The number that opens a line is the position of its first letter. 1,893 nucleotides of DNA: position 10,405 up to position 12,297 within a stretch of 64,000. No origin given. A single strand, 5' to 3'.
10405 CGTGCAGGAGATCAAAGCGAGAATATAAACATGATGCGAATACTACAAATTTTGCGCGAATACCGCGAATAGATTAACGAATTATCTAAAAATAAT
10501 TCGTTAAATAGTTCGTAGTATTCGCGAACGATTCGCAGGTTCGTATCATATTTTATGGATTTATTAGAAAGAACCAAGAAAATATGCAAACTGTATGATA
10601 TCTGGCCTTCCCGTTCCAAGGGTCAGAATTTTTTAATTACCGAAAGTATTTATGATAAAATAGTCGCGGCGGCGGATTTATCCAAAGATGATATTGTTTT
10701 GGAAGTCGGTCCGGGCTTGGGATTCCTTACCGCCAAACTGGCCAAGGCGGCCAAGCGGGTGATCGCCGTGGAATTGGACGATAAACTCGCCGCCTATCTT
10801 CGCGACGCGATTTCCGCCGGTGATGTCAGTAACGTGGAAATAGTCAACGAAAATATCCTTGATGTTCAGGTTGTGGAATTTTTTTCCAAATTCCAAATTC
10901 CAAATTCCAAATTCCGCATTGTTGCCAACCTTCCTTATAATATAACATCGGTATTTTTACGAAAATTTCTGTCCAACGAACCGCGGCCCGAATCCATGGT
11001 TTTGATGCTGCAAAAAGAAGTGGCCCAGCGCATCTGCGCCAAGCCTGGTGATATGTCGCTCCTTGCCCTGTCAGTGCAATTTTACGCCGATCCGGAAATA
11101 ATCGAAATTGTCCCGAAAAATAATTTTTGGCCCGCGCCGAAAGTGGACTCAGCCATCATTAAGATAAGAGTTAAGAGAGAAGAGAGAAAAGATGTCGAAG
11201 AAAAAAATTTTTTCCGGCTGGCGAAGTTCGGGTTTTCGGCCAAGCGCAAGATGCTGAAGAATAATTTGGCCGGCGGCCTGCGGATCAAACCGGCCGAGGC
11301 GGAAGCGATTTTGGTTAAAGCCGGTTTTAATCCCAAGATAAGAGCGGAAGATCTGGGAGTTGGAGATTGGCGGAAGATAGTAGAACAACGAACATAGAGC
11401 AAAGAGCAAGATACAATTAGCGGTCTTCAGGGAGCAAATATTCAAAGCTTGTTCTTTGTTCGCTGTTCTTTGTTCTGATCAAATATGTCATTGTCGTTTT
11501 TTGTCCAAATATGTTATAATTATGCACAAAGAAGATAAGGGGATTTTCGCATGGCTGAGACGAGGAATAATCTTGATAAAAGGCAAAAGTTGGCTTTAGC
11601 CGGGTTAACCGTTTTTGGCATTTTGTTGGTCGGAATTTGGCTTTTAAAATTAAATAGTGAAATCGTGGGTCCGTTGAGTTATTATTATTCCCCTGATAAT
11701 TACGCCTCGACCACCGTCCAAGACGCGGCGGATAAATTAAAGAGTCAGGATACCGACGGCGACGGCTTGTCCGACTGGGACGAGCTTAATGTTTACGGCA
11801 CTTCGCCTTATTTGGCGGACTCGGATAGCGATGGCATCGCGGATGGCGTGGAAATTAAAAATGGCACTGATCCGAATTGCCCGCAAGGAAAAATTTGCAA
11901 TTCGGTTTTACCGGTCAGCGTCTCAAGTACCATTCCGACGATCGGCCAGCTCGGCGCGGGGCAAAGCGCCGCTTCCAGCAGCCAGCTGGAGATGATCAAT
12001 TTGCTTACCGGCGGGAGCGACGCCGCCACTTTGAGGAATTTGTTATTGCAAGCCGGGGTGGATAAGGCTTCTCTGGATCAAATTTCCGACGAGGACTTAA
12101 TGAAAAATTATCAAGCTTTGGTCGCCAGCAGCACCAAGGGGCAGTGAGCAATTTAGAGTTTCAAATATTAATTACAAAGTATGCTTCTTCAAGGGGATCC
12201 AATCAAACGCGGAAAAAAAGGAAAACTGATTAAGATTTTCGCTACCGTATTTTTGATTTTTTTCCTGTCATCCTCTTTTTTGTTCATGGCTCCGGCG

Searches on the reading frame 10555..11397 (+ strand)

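Call 73: search_protein_families(library=pfam, proteins=[window:10555-11397:+], max_evalue=0.00001)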
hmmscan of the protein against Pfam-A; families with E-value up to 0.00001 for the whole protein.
window:10555-11397:+ (280 aa): 1 family
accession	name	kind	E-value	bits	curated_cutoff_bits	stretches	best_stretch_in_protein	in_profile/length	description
PF00398.26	RrnaAD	-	9.6e-59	199.1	24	1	20-277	6-259/263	Ribosomal RNA adenine dimethylase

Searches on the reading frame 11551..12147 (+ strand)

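Call 73: search_protein_families(library=pfam, proteins=[window:11551-12147:+], max_evalue=0.00001)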
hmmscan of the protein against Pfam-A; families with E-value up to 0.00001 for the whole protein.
window:11551-12147:+ (198 aa): 1 family
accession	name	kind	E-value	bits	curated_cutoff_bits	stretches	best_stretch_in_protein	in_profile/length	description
PF18884.5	TSP3_bac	-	2.7e-10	40.3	25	0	90-109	1-20/22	Bacterial TSP3 repeat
